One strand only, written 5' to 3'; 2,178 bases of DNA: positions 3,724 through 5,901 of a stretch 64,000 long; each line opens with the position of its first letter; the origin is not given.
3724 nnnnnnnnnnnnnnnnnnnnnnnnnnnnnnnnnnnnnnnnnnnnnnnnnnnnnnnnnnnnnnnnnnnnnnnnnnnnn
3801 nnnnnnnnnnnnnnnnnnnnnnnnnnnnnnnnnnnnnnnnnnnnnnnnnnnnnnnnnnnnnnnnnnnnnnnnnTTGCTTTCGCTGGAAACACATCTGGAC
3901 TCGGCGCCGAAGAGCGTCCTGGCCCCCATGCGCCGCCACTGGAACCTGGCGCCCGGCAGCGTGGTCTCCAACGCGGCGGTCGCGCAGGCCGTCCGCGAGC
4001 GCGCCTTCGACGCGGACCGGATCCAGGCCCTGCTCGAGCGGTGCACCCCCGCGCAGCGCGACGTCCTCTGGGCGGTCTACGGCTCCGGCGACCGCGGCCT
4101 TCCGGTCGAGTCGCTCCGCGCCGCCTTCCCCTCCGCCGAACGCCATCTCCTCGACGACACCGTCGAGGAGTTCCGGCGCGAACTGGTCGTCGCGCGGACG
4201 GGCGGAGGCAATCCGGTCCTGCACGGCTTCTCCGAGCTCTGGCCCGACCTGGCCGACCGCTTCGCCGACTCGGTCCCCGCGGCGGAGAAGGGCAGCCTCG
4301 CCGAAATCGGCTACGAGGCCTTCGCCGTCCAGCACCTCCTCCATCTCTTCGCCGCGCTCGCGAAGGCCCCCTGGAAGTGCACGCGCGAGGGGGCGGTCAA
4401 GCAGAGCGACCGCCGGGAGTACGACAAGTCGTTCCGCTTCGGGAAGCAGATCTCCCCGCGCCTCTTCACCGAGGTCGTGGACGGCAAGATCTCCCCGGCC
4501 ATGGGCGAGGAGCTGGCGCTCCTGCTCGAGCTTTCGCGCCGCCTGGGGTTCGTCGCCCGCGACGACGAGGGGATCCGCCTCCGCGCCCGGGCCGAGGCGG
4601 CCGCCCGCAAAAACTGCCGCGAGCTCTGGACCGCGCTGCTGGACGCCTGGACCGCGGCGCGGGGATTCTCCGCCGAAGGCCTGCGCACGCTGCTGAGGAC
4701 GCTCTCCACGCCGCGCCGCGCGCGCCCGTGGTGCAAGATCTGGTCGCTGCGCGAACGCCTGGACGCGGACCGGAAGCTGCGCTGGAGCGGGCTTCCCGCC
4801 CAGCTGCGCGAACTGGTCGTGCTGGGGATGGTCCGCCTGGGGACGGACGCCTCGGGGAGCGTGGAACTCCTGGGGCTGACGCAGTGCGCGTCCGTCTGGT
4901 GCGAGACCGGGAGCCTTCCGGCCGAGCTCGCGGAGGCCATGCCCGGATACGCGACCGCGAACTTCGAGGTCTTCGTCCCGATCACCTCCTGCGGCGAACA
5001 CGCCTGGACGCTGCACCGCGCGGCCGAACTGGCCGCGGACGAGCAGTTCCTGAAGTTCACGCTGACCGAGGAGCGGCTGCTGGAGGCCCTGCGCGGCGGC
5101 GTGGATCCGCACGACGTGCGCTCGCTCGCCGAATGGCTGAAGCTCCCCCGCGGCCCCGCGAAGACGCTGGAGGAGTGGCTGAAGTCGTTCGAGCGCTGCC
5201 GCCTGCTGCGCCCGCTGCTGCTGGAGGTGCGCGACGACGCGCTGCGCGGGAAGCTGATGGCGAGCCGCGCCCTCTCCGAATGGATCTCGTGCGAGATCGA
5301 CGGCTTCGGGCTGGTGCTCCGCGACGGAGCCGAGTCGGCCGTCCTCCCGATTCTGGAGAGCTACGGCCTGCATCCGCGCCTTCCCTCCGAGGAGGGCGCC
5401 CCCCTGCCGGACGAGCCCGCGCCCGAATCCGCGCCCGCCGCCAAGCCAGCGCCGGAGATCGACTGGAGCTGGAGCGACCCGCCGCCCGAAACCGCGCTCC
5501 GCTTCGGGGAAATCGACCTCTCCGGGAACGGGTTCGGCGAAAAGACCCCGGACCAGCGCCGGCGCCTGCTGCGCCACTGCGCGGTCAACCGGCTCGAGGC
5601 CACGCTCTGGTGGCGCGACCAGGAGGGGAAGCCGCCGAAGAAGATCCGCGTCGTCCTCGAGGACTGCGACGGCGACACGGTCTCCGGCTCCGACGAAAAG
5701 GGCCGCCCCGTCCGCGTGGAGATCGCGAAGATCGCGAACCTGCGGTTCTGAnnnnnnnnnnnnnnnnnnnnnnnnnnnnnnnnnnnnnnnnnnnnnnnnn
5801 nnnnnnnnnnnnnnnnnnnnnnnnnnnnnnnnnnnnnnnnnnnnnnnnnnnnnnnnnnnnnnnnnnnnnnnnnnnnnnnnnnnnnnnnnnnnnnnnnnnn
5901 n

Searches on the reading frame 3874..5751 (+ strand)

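Call 56: search_protein_families(library=pfam, proteins=[window:3874-5751:+], max_evalue=0.001)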
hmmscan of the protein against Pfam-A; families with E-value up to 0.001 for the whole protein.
window:3874-5751:+ (625 aa): 1 family
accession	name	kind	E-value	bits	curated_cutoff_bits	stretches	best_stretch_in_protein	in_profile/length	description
PF13625.11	Helicase_C_3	-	0.00017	22.1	34.2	1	362-470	5-119/125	Helicase conserved C-terminal domain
